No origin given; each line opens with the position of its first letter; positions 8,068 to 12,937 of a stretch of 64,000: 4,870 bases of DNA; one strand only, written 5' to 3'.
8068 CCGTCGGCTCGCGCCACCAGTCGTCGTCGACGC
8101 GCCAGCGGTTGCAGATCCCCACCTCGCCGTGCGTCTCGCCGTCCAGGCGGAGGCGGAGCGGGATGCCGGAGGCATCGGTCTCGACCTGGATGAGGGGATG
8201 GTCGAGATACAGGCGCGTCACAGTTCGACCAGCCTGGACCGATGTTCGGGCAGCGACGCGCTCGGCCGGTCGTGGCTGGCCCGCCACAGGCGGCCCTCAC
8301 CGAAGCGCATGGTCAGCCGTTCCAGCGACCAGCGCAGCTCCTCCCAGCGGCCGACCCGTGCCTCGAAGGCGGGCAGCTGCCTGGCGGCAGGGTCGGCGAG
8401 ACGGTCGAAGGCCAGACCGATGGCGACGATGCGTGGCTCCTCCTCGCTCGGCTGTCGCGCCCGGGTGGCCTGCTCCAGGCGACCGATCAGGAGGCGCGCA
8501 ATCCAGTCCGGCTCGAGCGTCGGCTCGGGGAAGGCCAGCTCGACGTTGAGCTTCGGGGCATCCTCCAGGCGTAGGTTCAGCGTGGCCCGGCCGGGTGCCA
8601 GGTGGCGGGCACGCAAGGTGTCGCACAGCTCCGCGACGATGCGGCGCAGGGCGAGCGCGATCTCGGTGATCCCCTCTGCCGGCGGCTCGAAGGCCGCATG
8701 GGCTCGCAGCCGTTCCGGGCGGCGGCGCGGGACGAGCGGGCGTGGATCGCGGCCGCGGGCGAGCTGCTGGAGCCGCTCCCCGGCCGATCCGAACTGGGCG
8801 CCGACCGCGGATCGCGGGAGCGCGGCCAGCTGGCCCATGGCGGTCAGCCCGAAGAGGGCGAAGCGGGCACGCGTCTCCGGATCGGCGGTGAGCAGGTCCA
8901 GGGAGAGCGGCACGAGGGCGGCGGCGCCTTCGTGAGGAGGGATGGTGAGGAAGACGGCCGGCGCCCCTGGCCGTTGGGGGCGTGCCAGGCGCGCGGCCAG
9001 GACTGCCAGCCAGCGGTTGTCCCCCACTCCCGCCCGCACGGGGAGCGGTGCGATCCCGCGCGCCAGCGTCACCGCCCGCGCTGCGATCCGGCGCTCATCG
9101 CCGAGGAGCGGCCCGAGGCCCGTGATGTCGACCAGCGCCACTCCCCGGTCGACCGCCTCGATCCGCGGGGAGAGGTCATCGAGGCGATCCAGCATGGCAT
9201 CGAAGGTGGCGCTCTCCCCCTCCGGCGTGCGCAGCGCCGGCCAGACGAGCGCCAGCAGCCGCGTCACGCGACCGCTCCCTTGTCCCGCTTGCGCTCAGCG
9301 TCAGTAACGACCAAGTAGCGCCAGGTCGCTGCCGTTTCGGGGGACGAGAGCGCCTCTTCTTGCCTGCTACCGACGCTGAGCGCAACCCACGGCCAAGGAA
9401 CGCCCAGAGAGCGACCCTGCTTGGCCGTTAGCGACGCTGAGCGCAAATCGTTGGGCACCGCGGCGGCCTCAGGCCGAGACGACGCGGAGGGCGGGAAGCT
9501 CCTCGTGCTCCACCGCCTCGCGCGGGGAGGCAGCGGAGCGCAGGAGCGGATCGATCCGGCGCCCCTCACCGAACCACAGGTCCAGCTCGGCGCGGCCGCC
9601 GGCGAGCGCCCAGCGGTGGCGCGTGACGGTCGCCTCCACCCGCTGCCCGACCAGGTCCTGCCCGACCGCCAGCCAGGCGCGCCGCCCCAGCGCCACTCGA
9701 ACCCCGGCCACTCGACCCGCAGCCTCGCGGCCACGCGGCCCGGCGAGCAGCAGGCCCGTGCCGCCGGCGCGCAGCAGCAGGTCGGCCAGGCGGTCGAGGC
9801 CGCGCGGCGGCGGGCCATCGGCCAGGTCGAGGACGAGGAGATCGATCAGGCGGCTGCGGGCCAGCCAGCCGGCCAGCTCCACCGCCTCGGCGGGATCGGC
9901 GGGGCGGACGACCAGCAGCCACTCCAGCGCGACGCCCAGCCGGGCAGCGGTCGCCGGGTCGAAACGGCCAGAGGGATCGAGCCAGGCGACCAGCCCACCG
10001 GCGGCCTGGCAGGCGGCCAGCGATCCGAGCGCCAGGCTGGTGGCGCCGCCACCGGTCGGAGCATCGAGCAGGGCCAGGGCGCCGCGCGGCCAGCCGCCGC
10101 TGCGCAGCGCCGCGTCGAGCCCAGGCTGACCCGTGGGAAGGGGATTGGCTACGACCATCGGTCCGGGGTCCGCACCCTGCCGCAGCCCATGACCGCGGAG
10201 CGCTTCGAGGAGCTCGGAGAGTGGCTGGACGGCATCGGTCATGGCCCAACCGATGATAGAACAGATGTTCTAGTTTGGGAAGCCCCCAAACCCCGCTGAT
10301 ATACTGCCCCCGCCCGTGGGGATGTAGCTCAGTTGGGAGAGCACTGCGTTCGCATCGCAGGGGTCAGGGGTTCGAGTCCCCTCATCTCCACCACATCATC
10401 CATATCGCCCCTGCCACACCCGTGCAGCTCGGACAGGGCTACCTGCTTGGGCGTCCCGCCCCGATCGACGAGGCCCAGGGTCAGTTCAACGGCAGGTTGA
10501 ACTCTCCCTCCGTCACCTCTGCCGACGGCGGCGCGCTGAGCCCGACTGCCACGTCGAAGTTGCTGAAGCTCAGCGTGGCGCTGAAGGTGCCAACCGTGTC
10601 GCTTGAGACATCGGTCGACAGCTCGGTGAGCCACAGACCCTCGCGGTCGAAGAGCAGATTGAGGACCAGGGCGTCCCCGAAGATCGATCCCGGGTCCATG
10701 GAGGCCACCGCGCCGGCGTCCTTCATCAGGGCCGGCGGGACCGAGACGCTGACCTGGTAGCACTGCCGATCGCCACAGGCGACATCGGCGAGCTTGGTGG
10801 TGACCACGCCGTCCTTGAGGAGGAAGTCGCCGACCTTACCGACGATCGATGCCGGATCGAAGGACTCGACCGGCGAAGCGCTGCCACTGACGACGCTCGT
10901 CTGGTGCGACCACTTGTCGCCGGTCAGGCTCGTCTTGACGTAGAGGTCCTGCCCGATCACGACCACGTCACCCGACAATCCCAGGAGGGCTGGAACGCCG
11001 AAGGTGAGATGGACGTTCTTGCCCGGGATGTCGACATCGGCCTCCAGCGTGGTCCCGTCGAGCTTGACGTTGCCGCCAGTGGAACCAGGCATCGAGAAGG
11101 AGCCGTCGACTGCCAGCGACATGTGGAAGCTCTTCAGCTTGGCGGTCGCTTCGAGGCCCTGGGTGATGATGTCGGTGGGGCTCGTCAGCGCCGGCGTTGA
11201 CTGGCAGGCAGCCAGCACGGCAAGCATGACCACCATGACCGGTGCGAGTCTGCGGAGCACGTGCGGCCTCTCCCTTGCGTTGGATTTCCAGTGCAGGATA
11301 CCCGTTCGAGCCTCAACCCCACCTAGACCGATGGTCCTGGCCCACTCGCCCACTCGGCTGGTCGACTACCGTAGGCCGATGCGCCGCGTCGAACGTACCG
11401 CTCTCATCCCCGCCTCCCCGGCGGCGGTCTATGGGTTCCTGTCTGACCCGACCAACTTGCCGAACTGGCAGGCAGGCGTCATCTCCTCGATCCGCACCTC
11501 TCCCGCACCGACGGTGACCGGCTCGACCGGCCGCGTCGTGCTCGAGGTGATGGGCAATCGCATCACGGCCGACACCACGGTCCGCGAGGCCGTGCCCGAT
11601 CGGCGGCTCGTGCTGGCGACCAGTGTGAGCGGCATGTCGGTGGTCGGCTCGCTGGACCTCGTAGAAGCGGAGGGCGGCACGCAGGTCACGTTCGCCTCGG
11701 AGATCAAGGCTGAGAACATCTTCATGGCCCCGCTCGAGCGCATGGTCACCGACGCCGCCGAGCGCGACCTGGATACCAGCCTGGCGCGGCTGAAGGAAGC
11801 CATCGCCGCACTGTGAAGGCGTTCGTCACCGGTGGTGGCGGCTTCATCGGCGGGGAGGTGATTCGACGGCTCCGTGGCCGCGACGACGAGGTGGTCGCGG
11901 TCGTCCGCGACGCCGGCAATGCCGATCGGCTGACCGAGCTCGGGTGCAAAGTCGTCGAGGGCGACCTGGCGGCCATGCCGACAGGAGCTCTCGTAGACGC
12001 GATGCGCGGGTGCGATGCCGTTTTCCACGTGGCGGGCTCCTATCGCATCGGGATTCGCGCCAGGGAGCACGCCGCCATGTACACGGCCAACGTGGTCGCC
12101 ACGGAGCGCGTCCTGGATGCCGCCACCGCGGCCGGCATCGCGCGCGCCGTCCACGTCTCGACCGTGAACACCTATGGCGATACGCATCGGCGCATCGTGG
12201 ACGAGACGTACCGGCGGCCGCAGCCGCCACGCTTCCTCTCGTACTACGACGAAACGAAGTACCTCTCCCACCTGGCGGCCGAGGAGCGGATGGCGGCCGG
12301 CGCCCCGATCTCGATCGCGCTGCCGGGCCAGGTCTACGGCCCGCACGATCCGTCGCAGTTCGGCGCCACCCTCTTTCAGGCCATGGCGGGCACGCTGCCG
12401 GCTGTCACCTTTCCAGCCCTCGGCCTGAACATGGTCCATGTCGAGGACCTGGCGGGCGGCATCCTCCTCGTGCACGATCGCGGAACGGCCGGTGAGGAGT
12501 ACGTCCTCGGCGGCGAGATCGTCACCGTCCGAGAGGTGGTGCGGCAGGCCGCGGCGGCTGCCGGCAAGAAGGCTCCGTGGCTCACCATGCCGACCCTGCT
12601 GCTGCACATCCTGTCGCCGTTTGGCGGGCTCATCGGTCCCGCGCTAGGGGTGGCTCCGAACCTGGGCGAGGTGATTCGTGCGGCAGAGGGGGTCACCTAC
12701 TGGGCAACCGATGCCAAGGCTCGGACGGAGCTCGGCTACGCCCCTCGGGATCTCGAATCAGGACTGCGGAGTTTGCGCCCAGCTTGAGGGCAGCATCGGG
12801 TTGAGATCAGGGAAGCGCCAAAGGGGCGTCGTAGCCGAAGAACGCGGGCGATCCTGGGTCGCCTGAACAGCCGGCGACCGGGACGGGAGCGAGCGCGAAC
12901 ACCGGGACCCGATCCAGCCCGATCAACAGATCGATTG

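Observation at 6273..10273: SOS-box-controlled imuA'-imuB operon without dnaE2, extended by a RibD_C reductase and an F420-type LLM oxidoreductase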

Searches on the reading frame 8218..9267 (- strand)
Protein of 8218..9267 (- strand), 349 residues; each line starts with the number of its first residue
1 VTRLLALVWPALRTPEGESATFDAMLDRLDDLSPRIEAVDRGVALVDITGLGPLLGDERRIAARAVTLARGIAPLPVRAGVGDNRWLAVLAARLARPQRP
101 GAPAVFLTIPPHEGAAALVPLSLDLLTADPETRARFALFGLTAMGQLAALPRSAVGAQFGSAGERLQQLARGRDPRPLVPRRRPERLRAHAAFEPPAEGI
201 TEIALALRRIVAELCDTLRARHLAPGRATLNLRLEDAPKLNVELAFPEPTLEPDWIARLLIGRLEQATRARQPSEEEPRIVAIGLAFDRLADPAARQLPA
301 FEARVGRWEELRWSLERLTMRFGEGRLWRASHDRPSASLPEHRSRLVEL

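Call 4: search_protein_families(library=pfam, proteins=[window:8218-9267:-], max_evalue=0.01)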
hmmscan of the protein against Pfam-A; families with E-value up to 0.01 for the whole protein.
window:8218-9267:- (349 aa): 1 family
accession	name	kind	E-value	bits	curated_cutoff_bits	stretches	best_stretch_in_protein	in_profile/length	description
PF11799.13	IMS_C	-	1.5e-06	29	20.7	1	193-298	10-107/109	impB/mucB/samB family C-terminal domain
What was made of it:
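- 8218..9267 (-): imuB N-part: an inactive, N-terminally truncated Y-family polymerase homologue (iPolY, 349 aa). It carries a QLPAFE clamp-type motif and a RecA-NT-like helix (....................). Pfam IMS_C only (call 4).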

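Call 7: search_protein_families(library=ncbifam, proteins=[window:8218-9267:-], max_evalue=0.1)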
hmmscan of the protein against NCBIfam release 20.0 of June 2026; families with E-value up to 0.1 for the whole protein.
window:8218-9267:- (349 aa): 8 families
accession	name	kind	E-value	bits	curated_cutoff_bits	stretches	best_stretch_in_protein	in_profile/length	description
NF003015.0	PRK03858.1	subfamily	5.7e-23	81.6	367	1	23-330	84-383/399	DNA polymerase IV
NF002751.0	PRK02794.1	equivalog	1.1e-15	57.5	371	1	27-325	122-410/425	DNA polymerase IV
NF002882.0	PRK03348.1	equivalog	1e-13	50.9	389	1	66-262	131-323/461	DNA polymerase IV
NF002848.0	PRK03103.1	subfamily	5.3e-12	44.9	381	1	29-333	93-392/410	DNA polymerase IV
NF002677.0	PRK02406.1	equivalog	3.4e-11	42.8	256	1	44-286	109-341/357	DNA polymerase IV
NF002883.0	PRK03352.1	equivalog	3e-06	26.6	330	1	61-269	123-328/347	DNA polymerase IV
NF002492.0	PRK01810.1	equivalog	0.00016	20.5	399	1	27-234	97-300/412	DNA polymerase IV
NF010731.0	PRK14133.1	equivalog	0.095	11.9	362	0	27-224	88-277/352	DNA polymerase IV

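Call 10: find_homologous_proteins(query=window:8218-9267:-)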
Query window:8218-9267:- (349 aa): 954 proteins with E <= 0.001 among 8000 candidates; the best 120 are listed.
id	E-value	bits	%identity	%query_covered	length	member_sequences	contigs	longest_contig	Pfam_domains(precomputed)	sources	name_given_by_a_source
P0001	7.7e-217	737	100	100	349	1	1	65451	PF11799.14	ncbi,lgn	-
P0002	4.8e-199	679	94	100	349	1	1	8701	PF11799.14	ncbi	-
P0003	6.5e-190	649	89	99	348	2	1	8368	PF11799.14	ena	-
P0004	1.0e-189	648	88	100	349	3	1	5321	PF11799.14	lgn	-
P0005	1.4e-189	648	89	100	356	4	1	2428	PF11799.14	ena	-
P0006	2.7e-189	647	89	100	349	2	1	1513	PF11799.14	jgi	jgi:nucleotidyltransferase/DNA polymerase involved in DNA repair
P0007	1.0e-188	645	88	100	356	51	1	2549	PF11799.14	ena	-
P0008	1.2e-188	645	89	100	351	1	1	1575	PF11799.14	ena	-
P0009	4.0e-188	643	88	100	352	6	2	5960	PF11799.14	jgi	jgi:DNA polymerase-4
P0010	4.5e-188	643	88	100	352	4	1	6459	-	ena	-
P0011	3.4e-187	640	88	100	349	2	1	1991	PF11799.14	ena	-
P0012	3.6e-187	640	88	100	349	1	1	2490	PF11799.14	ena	-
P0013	4.5e-187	639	87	100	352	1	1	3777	PF11799.14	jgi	-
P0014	4.6e-187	639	87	100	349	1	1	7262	PF11799.14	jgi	jgi:nucleotidyltransferase/DNA polymerase involved in DNA repair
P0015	5.5e-187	639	89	100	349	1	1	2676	PF11799.14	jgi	jgi:protein ImuB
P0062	3.2e-181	620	86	99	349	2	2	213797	PF11799.14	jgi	jgi:hypothetical protein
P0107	1.1e-170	586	81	100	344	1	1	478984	PF11799.14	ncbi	-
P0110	5.8e-168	577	80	100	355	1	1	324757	PF11799.14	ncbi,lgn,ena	-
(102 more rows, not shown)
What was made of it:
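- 8218..9267 (-): 954 homologues; the top 120 are 344-377 aa long (call 10).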

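Call 11: find_encoding_contigs(protein=window:8218-9267:-, flank=10000)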
Protein window:8218-9267:- (349 aa): 1 contig read that carries it; 1 place shown.
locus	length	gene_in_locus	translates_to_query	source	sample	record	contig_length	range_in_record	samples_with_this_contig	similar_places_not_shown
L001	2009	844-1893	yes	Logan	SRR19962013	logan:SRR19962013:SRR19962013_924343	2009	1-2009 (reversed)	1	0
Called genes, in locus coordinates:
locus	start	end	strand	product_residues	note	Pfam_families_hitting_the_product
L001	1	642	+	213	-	?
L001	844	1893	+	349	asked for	PF11799:IMS_C (weak)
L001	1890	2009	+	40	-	?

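Call 12: find_encoding_contigs(protein=P0107, flank=10000, max_places=2)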
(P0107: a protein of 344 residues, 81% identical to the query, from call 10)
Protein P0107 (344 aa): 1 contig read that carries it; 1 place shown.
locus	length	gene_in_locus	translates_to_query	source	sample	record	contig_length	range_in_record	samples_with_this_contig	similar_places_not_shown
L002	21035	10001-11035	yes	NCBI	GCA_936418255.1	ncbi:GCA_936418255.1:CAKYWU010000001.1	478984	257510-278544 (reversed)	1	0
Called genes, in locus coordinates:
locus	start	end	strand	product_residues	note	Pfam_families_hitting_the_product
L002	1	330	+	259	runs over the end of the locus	-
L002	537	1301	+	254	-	PF00121:TIM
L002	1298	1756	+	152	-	PF02502:LacAB_rpiB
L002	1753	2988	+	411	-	PF02788:RuBisCO_large_N (weak), PF00016:RuBisCO_large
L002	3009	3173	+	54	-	-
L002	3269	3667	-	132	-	PF12973:Cupin_7 (weak), PF07883:Cupin_2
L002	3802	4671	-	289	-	PF03976:PPK2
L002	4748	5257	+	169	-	PF08281:Sigma70_r4_2, PF04545:Sigma70_r4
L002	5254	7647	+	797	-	PF24981:Beta-prop_ATRN-LZTR1, PF24681:Kelch_KLHDC2_KLHL20_DRC7, PF25390:WD40_RLD (weak), PF24681:Kelch_KLHDC2_KLHL20_DRC7, PF24981:Beta-prop_ATRN-LZTR1, PF24681:Kelch_KLHDC2_KLHL20_DRC7, PF13415:Beta-prop_FBX42, PF13964:Beta-prop_Calicin, +11 more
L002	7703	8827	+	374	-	PF26550:Tricorn_2nd (faint), PF00930:DPPIV_N (faint), PF07676:PD40 (faint), PF26549:Tricorn_N (weak)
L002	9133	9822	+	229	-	PF00154:RecA_N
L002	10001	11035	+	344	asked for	PF11799:IMS_C (weak)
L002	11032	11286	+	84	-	-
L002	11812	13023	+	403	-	PF01872:RibD_C, PF00296:Bac_luciferase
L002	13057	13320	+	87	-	PF22180:RH3_dom (weak), PF21432:56B_RHH (weak)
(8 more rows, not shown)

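Call 13: find_encoding_contigs(protein=P0110, flank=10000, max_places=2)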
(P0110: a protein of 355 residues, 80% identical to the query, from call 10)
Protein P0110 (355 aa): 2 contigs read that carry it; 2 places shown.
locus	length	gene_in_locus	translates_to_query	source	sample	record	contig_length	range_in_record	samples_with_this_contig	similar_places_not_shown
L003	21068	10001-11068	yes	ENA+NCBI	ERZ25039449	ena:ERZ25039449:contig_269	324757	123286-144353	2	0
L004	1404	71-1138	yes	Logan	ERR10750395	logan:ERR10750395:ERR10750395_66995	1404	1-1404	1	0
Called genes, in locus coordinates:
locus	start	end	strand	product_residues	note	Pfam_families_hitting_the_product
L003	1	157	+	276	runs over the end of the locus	-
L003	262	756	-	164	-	PF08241:Methyltransf_11 (faint), PF13649:Methyltransf_25 (weak)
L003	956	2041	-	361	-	PF00070:Pyr_redox (faint), PF07992:Pyr_redox_2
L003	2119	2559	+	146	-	PF02311:AraC_binding, PF07883:Cupin_2, PF05899:Cupin_3 (faint)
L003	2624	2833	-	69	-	PF09947:DUF2180 (weak)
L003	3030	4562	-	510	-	PF00199:Catalase, PF06628:Catalase-rel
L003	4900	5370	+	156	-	PF08281:Sigma70_r4_2, PF04545:Sigma70_r4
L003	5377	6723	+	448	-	-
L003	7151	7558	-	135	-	-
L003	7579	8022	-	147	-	-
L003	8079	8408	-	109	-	-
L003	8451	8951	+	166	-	-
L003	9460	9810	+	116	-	-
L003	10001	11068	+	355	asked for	PF11799:IMS_C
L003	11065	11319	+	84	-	-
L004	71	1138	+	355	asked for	PF11799:IMS_C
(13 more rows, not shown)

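Call 14: find_encoding_contigs(protein=P0062, flank=10000, max_places=2)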
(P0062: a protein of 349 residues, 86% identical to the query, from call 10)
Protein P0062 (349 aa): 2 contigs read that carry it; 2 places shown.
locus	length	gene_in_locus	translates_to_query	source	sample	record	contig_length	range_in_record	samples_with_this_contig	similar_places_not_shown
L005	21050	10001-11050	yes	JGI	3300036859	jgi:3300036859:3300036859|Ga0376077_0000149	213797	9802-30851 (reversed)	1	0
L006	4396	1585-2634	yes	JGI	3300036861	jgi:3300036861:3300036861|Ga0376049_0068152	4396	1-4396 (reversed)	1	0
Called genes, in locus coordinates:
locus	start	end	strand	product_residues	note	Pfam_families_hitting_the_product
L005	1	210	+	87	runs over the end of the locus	PF00364:Biotin_lipoyl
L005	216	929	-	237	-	-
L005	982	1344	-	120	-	PF07366:SnoaL, PF14534:DUF4440 (weak), PF12680:SnoaL_2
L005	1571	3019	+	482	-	PF00370:FGGY_N, PF02782:FGGY_C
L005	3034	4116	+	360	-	PF01168:Ala_racemase_N, PF14031:D-ser_dehydrat (weak)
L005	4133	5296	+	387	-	PF01168:Ala_racemase_N, PF14031:D-ser_dehydrat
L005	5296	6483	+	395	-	PF01168:Ala_racemase_N, PF14031:D-ser_dehydrat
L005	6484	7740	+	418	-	PF00016:RuBisCO_large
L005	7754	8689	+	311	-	PF04199:Cyclase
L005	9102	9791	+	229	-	PF00154:RecA_N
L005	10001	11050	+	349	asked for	PF11799:IMS_C (weak)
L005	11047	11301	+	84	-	-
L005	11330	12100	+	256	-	PF01872:RibD_C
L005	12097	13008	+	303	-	PF00296:Bac_luciferase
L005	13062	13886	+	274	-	PF00657:Lipase_GDSL, PF13472:Lipase_GDSL_2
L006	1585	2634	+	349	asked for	PF11799:IMS_C (weak)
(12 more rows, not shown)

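Call 55: search_solved_structures(query=window:8218-9267:-, max_evalue=0.001)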
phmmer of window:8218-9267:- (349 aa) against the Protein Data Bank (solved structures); distinct sequences matched with E-value up to 0.001: 0.
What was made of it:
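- Tried and rejected: The ImuB N-part against the PDB by sequence: nothing (call 55).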

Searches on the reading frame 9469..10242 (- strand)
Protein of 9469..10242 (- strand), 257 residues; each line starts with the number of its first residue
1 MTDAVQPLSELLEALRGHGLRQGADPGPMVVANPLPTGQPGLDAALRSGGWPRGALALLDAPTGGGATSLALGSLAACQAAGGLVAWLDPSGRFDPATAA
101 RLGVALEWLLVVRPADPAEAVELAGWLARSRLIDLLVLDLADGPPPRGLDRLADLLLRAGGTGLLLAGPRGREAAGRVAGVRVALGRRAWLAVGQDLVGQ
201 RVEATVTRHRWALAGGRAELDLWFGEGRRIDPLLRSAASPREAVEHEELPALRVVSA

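Call 4: search_protein_families(library=pfam, proteins=[window:9469-10242:-], max_evalue=0.01)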
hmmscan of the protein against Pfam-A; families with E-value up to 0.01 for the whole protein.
window:9469-10242:- (257 aa): 1 family
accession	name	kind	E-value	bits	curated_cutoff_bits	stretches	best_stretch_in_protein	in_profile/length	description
PF00154.27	RecA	-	4e-20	72.8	27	1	34-140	32-138/262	recA bacterial DNA recombination protein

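Call 7: search_protein_families(library=ncbifam, proteins=[window:9469-10242:-], max_evalue=0.1)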
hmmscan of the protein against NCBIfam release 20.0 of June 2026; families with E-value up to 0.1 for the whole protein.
window:9469-10242:- (257 aa): 4 families
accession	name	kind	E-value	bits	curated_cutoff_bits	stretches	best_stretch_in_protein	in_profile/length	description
TIGR02012.1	tigrfam_recA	equivalog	1.3e-20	74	325.3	1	34-140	35-141/321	recombinase RecA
NF007072.0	PRK09519.1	equivalog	4.6e-17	61.6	1024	1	35-141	41-147/790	intein-containing recombinase RecA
NF033429.2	ImuA_translesion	equivalog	5.5e-13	49.2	150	1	33-129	14-111/181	translesion DNA synthesis-associated protein ImuA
NF006861.0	PRK09361.1-1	equivalog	0.0015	18.1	278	1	33-92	3-61/235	DNA repair and recombination protein RadB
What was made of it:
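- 9469..10242 (-): imuA'-like gene: a truncated RecA paralogue of 257 aa without the P-loop lysine (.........). NCBIfam ImuA 5.5e-13, 49 bits, below the cutoff of 150 (calls 4, 7).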

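Call 54: search_solved_structures(query=window:9469-10242:-, max_evalue=0.001)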
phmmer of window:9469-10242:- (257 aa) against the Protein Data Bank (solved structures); distinct sequences matched with E-value up to 0.001: 22.
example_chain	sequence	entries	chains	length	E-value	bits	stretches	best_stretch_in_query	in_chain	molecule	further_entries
3cmu_A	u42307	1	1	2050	5.1e-99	334.3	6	20-146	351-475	Protein recA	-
3cmt_A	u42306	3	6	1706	3.4e-83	282.5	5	20-146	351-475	Protein recA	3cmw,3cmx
3cmv_A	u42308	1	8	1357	2.2e-67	230.6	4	20-146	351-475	Protein recA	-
1ubc_A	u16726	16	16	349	1.7e-22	83.5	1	33-147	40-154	RecA | Protein recA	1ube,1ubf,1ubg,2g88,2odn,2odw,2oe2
2zr0_A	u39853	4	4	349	1.7e-22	83.5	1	33-147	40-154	Protein recA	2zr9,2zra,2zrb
2zrc_A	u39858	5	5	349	1.7e-22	83.5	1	33-147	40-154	Protein recA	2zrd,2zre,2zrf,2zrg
2zrh_A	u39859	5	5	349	1.8e-22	83.4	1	33-147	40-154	Protein recA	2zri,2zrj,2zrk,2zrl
4oqf_A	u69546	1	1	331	1.9e-21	80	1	33-147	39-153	Protein RecA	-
4po1_A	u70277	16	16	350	2.3e-21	79.8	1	33-147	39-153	Protein RecA | Protein RecA, 1st part, 2nd part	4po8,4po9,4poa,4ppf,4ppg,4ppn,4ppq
1g18_A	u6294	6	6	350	2.8e-21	79.5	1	33-147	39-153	RECA PROTEIN | RecA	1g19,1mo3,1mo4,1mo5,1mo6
5jrj_A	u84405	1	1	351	6.6e-19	71.7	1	33-147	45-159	Protein RecA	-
1xp8_A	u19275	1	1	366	8.3e-18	68.1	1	20-148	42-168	RecA protein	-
8amd_A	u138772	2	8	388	1.1e-17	67.7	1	34-147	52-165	Protein RecA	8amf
7jy6_A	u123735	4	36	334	1.5e-17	67.3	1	19-147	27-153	Protein RecA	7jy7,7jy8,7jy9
3hr8_A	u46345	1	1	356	1.5e-17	67.3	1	32-148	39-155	Protein recA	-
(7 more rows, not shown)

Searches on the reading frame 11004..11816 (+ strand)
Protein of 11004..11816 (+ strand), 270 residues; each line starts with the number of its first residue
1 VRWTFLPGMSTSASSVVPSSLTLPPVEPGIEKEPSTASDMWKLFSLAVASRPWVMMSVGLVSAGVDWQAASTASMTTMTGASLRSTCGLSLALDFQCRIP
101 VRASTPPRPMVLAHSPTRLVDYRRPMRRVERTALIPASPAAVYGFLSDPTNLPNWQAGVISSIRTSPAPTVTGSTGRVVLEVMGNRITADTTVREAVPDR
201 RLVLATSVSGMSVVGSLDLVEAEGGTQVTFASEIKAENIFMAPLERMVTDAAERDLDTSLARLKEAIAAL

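Call 19: search_protein_families(library=pfam, proteins=[window:11004-11816:+], max_evalue=0.001)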
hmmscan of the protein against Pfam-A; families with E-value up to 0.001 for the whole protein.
window:11004-11816:+ (270 aa): 2 families
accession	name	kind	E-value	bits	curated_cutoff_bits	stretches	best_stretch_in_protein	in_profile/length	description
PF10604.15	Polyketide_cyc2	-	1.3e-17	64.9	27.4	1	126-267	1-141/142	Polyketide cyclase / dehydrase and lipid transport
PF08327.17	AHSA1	-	4.4e-06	27.4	22.1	1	137-266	2-123/125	Activator of Hsp90 ATPase homolog 1-like protein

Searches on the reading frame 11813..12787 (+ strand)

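Call 19: search_protein_families(library=pfam, proteins=[window:11813-12787:+], max_evalue=0.001)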
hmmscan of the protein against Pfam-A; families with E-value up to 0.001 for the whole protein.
window:11813-12787:+ (324 aa): 8 families
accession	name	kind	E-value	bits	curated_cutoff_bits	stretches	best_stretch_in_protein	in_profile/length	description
PF01370.27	Epimerase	-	1.9e-30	106.5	20.9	1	4-233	2-240/240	NAD dependent epimerase/dehydratase family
PF16363.11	GDP_Man_Dehyd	-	3.7e-19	69.8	27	1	4-317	1-328/332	GDP-mannose 4,6 dehydratase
PF13460.12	NAD_binding_10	-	1.4e-16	61.3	27.2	1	7-127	1-108/184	NAD(P)H-binding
PF01073.25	3Beta_HSD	-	5e-16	59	22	1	5-182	2-189/280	3-beta hydroxysteroid dehydrogenase/isomerase family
PF07993.18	NAD_binding_4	-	4.8e-11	42.7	20.1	1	5-186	1-216/258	Male sterility protein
PF05368.20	NmrA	-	8.4e-10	39.1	27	1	4-122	6-112/298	NmrA-like family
PF04321.23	RmlD_sub_bind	-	7.4e-07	29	27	1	1-158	1-138/287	RmlD substrate binding domain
PF02719.21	Polysacc_synt_2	-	1.4e-06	28.2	20.2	1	4-117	2-128/293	Polysaccharide biosynthesis protein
